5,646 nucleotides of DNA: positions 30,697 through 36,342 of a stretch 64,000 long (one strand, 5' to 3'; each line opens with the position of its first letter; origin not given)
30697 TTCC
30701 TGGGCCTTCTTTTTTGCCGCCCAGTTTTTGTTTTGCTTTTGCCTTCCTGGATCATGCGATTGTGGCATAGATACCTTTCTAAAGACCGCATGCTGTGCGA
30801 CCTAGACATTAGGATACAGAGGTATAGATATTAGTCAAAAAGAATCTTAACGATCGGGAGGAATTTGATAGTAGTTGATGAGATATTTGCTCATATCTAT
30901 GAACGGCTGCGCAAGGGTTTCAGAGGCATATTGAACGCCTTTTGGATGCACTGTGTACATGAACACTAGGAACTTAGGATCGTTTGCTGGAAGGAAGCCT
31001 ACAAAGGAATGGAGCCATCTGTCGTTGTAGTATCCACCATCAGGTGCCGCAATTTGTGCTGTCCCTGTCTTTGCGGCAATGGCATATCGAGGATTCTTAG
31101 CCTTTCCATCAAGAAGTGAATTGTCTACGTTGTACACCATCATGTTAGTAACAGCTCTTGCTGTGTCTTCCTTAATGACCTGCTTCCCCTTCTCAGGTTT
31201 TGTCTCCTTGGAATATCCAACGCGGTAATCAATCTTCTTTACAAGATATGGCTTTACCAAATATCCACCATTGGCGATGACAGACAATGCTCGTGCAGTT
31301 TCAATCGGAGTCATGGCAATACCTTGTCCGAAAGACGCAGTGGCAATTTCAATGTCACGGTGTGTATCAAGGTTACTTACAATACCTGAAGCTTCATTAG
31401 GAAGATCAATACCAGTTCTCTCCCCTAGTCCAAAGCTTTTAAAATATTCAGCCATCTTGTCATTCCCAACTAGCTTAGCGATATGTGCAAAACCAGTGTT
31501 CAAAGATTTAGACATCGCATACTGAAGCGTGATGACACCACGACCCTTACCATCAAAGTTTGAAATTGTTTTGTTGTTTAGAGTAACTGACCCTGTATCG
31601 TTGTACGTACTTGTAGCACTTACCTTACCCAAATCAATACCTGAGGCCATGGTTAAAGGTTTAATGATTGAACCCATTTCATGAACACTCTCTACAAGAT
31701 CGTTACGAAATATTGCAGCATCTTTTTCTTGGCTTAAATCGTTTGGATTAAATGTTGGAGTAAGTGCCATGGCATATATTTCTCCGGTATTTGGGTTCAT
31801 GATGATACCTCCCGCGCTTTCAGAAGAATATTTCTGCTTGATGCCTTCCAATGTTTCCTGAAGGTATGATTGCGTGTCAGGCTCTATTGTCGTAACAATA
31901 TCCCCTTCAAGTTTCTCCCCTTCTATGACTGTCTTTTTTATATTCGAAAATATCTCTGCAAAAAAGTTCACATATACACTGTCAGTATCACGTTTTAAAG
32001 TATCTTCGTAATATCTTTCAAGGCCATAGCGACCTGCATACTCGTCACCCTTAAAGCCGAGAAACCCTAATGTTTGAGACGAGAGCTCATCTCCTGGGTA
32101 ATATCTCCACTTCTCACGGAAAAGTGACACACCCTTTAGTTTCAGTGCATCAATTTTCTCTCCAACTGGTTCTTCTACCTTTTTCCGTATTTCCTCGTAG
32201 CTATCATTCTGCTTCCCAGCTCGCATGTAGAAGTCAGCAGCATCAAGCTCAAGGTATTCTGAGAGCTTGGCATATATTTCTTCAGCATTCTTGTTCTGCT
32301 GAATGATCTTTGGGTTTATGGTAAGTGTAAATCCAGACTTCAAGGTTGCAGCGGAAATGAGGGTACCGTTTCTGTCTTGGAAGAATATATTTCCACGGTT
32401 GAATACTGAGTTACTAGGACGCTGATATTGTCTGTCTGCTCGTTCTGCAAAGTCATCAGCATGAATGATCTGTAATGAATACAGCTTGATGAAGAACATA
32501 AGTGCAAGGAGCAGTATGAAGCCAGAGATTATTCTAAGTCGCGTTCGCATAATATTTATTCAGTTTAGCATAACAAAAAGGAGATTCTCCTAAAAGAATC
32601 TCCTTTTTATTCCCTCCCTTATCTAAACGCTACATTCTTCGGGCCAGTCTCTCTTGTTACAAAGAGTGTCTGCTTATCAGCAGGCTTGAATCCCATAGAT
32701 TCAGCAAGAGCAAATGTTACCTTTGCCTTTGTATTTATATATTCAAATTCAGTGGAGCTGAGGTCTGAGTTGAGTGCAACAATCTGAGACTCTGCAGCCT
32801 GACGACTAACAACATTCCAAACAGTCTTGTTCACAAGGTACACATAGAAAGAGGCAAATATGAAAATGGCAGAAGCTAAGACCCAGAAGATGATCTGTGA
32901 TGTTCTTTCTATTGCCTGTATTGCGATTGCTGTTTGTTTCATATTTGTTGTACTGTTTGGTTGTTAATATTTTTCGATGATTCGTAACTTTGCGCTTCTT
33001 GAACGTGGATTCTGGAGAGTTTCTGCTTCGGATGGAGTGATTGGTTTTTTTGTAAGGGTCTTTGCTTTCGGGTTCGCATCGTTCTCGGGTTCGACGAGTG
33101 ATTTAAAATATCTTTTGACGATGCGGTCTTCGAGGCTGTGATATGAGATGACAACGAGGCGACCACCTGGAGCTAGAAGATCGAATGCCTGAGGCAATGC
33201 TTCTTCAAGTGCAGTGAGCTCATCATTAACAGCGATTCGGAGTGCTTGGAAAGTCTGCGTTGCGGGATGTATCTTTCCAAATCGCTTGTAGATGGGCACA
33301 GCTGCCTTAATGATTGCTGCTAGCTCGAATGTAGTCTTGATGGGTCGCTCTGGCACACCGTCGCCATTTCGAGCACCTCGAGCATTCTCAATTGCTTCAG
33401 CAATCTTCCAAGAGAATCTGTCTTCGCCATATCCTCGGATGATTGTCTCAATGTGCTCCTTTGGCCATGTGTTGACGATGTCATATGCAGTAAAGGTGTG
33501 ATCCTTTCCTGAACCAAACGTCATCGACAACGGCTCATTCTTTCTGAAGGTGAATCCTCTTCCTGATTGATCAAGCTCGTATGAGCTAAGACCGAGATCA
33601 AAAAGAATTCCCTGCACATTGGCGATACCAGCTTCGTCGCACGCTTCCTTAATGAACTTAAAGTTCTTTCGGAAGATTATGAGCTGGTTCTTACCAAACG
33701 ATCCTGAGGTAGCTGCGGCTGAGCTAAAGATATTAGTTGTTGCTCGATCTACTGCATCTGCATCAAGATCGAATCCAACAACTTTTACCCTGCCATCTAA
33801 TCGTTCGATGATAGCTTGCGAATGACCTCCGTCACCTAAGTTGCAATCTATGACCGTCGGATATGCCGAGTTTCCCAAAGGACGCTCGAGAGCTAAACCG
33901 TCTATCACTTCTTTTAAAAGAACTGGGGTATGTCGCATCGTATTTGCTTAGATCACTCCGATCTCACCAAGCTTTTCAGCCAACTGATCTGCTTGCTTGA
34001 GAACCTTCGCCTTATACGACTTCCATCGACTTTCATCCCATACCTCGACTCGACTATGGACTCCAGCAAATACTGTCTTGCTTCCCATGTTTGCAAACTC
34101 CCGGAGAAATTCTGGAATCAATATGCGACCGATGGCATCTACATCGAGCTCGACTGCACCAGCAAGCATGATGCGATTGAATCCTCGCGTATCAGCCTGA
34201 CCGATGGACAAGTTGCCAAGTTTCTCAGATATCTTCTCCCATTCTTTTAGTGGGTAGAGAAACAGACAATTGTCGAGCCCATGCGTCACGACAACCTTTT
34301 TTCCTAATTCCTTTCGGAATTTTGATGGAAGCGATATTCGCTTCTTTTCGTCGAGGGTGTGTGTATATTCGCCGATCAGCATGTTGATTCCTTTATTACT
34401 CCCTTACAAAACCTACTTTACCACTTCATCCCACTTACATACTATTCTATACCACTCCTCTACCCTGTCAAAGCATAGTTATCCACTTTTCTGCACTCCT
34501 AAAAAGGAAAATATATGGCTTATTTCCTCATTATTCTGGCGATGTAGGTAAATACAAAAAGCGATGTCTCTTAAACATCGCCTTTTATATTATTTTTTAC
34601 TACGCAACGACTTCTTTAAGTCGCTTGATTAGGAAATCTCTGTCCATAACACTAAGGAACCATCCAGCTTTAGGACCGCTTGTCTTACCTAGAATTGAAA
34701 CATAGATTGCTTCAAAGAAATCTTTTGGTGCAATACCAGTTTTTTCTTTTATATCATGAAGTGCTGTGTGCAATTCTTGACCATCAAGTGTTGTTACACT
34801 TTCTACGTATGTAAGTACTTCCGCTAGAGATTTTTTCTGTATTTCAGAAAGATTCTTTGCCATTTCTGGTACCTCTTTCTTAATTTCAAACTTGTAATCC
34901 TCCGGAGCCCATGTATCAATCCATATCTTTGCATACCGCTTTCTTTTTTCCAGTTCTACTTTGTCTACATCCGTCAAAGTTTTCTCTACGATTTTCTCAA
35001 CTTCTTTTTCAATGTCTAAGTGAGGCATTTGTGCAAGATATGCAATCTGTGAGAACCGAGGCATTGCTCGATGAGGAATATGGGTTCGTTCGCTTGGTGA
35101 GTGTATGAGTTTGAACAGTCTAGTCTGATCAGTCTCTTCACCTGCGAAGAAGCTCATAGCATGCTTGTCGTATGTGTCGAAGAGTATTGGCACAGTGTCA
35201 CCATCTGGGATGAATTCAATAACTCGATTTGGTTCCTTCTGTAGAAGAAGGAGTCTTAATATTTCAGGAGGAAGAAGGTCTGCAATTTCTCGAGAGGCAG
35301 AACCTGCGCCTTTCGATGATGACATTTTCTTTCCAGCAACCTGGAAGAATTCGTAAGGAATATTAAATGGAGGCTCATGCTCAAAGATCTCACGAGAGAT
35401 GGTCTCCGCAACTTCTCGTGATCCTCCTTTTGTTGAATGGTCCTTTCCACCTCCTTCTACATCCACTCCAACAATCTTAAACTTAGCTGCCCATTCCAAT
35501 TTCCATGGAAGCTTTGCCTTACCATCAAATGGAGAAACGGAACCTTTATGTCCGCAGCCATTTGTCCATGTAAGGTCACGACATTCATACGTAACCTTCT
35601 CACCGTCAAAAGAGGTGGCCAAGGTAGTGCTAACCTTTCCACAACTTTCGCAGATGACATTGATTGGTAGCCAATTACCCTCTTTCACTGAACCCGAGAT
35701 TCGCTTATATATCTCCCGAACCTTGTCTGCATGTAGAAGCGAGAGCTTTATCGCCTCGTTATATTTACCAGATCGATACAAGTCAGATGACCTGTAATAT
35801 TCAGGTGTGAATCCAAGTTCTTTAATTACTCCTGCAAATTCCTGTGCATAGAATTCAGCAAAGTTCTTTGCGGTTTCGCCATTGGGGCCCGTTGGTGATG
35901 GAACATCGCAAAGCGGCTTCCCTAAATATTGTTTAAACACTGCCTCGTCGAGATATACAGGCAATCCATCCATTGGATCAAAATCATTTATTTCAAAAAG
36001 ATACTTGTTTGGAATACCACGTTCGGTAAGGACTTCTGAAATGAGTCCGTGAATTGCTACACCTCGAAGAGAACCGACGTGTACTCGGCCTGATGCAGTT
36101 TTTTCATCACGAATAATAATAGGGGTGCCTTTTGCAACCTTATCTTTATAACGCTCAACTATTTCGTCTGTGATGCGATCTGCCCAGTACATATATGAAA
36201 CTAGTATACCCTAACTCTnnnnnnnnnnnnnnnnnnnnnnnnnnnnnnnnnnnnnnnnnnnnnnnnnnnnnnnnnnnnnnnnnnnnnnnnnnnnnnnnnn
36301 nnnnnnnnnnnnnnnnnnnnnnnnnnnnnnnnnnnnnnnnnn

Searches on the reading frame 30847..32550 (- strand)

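Call 94: search_protein_families(library=pfam, proteins=[window:30847-32550:-], max_evalue=0.00001)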
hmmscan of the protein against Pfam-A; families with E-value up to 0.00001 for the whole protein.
window:30847-32550:- (567 aa): 2 families
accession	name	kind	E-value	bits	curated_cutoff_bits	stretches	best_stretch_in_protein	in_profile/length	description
PF00905.27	Transpeptidase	-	1.7e-74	251.2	22.1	1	249-550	4-293/299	Penicillin binding protein transpeptidase domain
PF03717.20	PBP_dimer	-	3.9e-09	37.6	24.4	1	51-186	5-159/180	Penicillin-binding Protein dimerisation domain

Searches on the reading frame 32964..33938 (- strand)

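Call 94: search_protein_families(library=pfam, proteins=[window:32964-33938:-], max_evalue=0.00001)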
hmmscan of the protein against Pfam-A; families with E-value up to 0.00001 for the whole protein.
window:32964-33938:- (324 aa): 1 family
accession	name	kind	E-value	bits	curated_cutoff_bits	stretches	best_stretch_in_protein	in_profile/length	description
PF01795.25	Methyltransf_5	-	3.1e-95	319.7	27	1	2-323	3-308/309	MraW methylase family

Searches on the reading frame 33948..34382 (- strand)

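Call 94: search_protein_families(library=pfam, proteins=[window:33948-34382:-], max_evalue=0.00001)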
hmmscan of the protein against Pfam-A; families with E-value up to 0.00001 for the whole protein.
window:33948-34382:- (144 aa): 1 family
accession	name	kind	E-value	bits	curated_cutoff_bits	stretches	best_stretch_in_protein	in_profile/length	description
PF02381.23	MraZ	-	1.9e-36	124.3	23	2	1-70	1-71/72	MraZ protein, putative antitoxin-like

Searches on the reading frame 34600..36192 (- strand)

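Call 94: search_protein_families(library=pfam, proteins=[window:34600-36192:-], max_evalue=0.00001)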
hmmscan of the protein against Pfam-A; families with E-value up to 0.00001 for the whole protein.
window:34600-36192:- (530 aa): 2 families
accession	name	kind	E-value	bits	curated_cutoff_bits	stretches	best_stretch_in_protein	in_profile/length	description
PF01921.24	tRNA-synt_1f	-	1.8e-86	290.8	27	1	2-357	2-348/360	tRNA synthetases class I (K)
PF19269.4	Anticodon_2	-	2e-09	38.4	23.6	1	443-528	55-140/141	Anticodon binding domain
